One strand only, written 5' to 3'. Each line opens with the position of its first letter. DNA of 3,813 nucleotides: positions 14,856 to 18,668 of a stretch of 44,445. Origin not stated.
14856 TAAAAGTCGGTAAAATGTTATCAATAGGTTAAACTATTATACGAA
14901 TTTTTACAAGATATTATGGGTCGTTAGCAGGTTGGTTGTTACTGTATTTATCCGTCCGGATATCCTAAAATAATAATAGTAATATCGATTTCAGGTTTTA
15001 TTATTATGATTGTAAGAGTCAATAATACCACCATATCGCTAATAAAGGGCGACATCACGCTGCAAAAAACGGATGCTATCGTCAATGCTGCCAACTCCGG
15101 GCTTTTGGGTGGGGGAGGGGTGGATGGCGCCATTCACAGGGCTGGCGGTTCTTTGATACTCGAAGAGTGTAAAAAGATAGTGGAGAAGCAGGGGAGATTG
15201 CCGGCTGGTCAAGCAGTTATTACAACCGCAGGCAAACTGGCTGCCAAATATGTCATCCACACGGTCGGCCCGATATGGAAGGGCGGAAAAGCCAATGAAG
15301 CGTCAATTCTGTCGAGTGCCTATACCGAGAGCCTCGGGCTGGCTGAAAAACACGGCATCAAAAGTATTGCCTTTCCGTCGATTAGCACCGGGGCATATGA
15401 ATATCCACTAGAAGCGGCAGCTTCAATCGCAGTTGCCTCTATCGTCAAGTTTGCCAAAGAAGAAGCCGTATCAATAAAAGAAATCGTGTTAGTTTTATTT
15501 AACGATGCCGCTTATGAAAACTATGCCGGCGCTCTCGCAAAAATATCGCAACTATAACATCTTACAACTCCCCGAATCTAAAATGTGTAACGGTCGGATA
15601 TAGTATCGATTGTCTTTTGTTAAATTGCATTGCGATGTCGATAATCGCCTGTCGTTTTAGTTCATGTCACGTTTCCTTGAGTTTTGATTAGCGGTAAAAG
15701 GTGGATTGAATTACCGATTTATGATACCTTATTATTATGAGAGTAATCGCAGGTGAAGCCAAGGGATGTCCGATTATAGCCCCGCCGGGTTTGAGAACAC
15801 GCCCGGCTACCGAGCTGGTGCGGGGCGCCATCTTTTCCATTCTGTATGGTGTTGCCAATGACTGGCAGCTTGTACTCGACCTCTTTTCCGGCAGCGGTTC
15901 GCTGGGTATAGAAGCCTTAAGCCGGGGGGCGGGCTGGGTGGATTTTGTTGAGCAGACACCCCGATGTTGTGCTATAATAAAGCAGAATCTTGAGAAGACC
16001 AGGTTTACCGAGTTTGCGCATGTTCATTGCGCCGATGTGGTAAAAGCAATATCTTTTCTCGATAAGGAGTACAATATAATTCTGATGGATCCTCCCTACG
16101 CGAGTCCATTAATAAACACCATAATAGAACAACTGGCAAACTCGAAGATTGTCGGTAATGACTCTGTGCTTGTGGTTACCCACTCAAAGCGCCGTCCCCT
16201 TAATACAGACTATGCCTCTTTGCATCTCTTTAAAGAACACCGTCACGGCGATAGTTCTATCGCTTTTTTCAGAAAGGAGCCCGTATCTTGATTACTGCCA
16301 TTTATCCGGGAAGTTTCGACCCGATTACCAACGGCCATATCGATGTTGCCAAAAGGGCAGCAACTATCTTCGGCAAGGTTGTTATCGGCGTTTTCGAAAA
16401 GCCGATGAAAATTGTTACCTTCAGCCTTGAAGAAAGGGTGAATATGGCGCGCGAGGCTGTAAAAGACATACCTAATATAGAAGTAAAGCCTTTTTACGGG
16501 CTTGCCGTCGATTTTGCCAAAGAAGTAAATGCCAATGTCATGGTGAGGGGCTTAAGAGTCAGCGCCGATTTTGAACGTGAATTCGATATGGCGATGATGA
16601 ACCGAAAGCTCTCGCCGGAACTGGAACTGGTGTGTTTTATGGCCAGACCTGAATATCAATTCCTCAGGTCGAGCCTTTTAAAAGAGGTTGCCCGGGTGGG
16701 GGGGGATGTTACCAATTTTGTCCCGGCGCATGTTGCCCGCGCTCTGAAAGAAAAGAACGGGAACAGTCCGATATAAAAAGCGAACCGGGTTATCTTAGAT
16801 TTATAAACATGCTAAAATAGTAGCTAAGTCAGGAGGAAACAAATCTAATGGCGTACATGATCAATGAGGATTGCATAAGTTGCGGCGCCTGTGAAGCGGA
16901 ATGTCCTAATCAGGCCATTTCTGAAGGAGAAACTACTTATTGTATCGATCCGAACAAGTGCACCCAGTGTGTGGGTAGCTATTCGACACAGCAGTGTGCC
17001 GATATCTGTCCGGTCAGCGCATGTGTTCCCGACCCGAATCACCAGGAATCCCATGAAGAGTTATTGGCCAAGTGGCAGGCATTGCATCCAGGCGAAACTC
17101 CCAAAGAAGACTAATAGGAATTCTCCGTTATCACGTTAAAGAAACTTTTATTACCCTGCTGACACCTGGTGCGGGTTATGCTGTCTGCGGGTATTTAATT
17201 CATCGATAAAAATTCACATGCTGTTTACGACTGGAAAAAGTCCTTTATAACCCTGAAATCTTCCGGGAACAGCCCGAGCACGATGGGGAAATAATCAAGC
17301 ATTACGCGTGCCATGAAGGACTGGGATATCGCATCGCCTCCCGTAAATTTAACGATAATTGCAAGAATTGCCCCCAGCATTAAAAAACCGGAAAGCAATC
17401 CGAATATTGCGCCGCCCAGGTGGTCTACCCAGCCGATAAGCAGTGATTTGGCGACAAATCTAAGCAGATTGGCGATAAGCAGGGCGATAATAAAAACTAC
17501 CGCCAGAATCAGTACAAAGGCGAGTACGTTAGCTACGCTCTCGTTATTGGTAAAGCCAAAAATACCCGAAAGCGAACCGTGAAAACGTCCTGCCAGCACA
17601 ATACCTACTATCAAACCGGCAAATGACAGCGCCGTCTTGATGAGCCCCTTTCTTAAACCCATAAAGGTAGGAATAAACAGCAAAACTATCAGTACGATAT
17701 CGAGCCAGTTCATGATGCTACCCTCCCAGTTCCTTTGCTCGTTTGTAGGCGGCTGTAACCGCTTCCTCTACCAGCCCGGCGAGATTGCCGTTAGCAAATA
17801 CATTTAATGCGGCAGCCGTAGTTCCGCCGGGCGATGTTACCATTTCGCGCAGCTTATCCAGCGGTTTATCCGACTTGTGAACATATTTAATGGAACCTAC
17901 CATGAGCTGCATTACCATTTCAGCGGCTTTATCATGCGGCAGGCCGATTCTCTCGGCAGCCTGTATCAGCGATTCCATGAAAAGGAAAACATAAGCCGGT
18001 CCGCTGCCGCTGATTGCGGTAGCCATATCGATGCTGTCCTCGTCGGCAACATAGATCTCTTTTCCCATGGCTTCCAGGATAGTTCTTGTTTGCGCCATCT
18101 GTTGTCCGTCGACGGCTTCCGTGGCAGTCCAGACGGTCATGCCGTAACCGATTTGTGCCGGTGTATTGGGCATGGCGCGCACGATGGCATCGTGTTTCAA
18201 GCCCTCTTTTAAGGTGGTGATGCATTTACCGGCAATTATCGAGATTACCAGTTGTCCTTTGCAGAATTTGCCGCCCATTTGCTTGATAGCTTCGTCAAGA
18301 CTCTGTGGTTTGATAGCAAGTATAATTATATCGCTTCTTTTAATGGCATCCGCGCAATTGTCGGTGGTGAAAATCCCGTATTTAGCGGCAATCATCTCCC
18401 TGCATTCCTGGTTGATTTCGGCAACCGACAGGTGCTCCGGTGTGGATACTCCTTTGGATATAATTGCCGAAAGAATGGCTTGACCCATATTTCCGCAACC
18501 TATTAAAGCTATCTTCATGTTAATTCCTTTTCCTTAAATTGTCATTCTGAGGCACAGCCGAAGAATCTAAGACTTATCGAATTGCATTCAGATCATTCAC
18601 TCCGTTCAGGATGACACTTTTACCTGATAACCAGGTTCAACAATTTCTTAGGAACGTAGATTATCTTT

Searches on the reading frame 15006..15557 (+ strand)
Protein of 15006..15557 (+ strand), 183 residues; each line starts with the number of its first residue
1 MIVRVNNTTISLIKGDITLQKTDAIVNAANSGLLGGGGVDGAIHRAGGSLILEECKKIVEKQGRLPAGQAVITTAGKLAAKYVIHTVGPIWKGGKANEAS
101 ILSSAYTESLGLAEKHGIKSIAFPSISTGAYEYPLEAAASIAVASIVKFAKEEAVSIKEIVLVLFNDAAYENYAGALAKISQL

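Call 73: search_protein_families(library=pfam, proteins=[window:15006-15557:+], max_evalue=0.00001)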
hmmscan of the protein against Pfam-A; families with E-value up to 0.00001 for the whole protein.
window:15006-15557:+ (183 aa): 1 family
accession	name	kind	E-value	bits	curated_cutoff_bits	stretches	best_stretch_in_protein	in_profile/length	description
PF01661.27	Macro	-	7.1e-46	155.4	22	1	26-142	1-118/118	Macro domain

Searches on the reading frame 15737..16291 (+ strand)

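Call 73: search_protein_families(library=pfam, proteins=[window:15737-16291:+], max_evalue=0.00001)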
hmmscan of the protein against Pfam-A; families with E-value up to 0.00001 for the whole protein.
window:15737-16291:+ (184 aa): 2 families
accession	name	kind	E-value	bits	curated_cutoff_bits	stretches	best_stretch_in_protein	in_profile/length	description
PF03602.21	Cons_hypoth95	-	1.5e-41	142.5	24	1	1-178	1-181/182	Conserved hypothetical protein 95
PF05175.20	MTS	-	1.5e-07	31.7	23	1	45-125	34-112/170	Methyltransferase small domain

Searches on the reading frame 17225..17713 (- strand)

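Call 99: search_protein_families(library=pfam, proteins=[window:17225-17713:-], max_evalue=0.0001)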
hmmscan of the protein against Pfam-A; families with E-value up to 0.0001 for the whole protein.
window:17225-17713:- (162 aa): 1 family
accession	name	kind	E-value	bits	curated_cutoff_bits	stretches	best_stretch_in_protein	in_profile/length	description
PF02674.22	Colicin_V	-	1.5e-24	87.1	29.3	1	4-138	1-139/144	Colicin V production protein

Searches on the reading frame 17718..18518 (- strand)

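Call 99: search_protein_families(library=pfam, proteins=[window:17718-18518:-], max_evalue=0.0001)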
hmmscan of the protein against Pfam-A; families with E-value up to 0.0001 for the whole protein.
window:17718-18518:- (266 aa): 4 families
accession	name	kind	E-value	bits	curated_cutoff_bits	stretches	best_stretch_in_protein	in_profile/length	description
PF14748.11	P5CR_dimer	-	2.2e-36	124.7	25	1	160-264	1-105/105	Pyrroline-5-carboxylate reductase dimerisation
PF03807.23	F420_oxidored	-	5.3e-18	65.9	21.6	1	2-97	1-94/94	NADP oxidoreductase coenzyme F420-dependent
PF03446.21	NAD_binding_2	-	7.5e-07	29.7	21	1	2-93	1-91/161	NAD binding domain of 6-phosphogluconate dehydrogenase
PF01210.29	NAD_Gly3P_dh_N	-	3.2e-06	27.6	23.1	1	2-136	1-141/158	NAD-dependent glycerol-3-phosphate dehydrogenase N-terminus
